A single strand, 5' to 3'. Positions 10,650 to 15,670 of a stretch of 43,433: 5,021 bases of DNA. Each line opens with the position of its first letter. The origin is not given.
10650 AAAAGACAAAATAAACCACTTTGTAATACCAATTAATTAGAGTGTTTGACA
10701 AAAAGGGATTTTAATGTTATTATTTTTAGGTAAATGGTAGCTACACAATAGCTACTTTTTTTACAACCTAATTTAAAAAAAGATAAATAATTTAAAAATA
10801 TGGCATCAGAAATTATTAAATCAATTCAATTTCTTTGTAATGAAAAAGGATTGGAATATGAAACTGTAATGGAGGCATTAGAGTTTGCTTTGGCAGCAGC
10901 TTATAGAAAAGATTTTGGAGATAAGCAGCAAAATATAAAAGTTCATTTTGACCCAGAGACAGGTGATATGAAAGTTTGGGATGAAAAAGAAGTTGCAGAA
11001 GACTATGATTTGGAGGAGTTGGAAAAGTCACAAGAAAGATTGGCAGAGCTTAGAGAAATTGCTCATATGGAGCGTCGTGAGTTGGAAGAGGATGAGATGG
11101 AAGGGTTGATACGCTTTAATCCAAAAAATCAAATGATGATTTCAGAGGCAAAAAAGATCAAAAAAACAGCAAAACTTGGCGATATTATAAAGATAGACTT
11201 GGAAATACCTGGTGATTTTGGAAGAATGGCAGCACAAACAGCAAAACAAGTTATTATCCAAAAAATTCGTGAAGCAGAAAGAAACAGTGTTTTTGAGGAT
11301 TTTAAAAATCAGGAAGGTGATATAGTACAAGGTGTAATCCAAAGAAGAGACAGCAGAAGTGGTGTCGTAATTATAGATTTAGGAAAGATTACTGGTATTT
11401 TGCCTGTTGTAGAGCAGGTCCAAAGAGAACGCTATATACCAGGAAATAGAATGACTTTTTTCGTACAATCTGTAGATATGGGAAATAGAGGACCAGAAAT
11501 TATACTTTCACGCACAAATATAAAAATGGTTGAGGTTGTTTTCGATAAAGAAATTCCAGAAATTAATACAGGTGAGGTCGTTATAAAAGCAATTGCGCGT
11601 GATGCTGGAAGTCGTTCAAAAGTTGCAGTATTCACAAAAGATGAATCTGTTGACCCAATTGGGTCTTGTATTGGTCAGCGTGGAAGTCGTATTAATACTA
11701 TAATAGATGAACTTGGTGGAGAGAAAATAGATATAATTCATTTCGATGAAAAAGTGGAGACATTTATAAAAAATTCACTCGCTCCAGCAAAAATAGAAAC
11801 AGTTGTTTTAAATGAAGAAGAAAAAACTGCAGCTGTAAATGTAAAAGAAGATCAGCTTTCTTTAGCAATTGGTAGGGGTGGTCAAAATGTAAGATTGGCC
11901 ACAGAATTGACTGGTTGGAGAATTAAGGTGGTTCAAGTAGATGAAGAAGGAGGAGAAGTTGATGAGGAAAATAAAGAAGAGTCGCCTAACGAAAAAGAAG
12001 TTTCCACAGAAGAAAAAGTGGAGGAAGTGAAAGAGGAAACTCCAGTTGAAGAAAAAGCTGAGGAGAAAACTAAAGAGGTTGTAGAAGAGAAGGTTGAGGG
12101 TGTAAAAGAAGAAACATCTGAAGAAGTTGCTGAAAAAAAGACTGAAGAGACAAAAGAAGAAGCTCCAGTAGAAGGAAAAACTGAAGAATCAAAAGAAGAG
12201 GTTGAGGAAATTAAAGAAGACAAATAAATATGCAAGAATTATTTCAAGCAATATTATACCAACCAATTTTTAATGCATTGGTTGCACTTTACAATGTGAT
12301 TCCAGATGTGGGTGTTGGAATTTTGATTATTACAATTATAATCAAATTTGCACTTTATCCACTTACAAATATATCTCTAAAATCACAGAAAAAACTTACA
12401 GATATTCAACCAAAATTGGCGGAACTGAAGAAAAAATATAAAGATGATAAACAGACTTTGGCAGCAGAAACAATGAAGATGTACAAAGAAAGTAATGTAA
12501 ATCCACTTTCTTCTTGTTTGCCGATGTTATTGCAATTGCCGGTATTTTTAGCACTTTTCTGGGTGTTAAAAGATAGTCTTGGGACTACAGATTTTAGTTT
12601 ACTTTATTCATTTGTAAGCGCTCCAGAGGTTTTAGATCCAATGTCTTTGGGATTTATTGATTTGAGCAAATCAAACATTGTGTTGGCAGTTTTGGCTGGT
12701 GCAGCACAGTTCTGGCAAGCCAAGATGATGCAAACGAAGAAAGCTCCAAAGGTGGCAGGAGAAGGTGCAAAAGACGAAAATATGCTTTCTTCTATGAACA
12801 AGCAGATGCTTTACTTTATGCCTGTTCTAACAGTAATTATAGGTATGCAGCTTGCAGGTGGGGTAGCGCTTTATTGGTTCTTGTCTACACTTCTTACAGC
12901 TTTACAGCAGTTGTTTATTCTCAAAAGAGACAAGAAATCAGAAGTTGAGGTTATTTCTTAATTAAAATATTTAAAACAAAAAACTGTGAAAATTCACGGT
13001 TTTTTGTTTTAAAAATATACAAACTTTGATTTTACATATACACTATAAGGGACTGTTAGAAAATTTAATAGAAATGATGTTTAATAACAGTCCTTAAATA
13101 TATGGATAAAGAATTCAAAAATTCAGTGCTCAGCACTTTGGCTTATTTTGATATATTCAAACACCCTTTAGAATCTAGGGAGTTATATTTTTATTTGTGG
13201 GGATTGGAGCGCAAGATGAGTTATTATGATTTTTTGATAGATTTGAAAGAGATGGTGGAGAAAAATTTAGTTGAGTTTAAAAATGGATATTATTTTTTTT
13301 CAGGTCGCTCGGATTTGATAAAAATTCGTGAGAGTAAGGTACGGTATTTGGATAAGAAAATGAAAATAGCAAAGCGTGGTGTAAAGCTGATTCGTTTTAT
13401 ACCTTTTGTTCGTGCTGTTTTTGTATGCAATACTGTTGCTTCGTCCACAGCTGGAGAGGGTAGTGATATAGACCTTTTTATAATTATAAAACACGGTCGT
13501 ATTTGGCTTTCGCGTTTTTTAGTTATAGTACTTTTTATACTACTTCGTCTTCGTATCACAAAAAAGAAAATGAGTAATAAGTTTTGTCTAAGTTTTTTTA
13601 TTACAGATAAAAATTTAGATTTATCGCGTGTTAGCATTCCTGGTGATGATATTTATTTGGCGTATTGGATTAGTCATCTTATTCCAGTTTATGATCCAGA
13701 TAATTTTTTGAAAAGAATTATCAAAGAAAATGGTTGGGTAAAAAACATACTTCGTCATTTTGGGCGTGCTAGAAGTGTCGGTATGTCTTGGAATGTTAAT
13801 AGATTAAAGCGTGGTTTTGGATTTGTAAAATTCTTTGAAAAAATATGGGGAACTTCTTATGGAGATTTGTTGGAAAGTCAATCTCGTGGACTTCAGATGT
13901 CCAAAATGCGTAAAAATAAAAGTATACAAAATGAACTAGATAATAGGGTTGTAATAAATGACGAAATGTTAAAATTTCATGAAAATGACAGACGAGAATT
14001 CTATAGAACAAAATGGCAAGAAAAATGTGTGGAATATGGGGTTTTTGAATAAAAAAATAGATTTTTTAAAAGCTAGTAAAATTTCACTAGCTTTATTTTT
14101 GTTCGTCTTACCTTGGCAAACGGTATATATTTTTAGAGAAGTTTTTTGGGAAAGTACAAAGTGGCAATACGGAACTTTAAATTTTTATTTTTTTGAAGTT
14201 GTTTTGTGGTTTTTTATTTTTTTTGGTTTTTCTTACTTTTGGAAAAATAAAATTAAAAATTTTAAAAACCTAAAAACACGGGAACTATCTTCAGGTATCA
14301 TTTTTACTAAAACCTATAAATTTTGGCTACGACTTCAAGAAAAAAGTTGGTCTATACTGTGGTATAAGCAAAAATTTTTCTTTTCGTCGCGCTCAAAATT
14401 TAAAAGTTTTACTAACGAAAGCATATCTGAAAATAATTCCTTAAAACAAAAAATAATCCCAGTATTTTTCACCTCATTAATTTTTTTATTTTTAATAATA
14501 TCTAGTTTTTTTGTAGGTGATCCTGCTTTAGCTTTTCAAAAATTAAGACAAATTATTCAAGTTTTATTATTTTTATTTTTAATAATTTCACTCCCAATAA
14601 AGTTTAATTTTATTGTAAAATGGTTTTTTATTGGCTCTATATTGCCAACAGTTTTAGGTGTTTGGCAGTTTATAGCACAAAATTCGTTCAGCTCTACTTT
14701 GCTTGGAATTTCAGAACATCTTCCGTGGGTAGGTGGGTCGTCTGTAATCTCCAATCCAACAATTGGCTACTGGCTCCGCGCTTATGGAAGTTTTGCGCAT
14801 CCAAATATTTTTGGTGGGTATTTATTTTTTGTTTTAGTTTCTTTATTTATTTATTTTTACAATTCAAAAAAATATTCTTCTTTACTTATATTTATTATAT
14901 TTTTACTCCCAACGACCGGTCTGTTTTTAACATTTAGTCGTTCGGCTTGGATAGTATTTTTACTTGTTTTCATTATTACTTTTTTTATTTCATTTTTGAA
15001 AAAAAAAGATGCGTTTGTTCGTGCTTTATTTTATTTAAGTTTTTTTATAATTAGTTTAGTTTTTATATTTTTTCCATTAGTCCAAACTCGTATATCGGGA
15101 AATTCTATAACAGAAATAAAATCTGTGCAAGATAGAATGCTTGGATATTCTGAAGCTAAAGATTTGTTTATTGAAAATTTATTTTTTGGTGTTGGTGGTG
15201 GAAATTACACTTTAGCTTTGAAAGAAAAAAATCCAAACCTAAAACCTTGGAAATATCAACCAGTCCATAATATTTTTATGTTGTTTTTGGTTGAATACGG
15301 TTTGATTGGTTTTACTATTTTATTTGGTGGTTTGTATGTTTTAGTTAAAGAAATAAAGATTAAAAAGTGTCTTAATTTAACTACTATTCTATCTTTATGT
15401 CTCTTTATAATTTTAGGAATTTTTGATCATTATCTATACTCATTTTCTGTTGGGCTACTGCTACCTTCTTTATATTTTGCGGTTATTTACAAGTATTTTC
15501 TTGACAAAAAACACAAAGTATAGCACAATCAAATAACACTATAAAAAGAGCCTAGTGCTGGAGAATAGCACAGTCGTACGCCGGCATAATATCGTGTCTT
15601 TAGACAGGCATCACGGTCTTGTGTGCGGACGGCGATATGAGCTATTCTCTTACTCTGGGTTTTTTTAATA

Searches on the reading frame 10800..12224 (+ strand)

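Call 37: search_protein_families(library=pfam, proteins=[window:10800-12224:+], max_evalue=0.01)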
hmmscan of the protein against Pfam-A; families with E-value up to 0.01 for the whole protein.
window:10800-12224:+ (475 aa): 5 families
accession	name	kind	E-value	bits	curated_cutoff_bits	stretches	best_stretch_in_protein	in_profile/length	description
PF08529.16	NusA_N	-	1.2e-33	116.3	23.8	1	4-162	1-119/119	NusA N-terminal domain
PF13184.12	KH_5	-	3.4e-27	94.8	27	1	269-335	1-67/69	NusA-like KH domain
PF00013.35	KH_1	-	3.1e-06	27.3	21.5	0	346-388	4-43/66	KH domain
PF07650.23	KH_2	-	0.00048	20.3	22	1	318-376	1-59/78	KH domain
PF23095.1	KH_NusA_C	-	0.0015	19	34.2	1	345-377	2-34/59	Transcription termination/antitermination protein NusA, KH domain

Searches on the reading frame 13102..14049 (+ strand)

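Call 37: search_protein_families(library=pfam, proteins=[window:13102-14049:+], max_evalue=0.01)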
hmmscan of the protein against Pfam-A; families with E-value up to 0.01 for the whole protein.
window:13102-14049:+ (316 aa): 1 family
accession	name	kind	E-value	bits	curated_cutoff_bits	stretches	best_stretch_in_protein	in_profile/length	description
PF01909.29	NTP_transf_2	-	0.002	18.9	21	0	113-143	24-47/93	Nucleotidyltransferase domain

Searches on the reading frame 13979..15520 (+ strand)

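Call 37: search_protein_families(library=pfam, proteins=[window:13979-15520:+], max_evalue=0.01)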
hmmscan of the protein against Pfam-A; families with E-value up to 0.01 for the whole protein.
window:13979-15520:+ (514 aa): 1 family
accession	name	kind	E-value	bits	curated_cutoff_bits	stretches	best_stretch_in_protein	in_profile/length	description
PF04932.20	Wzy_C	-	6.3e-19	68.7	31.7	1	307-449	2-149/149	O-Antigen ligase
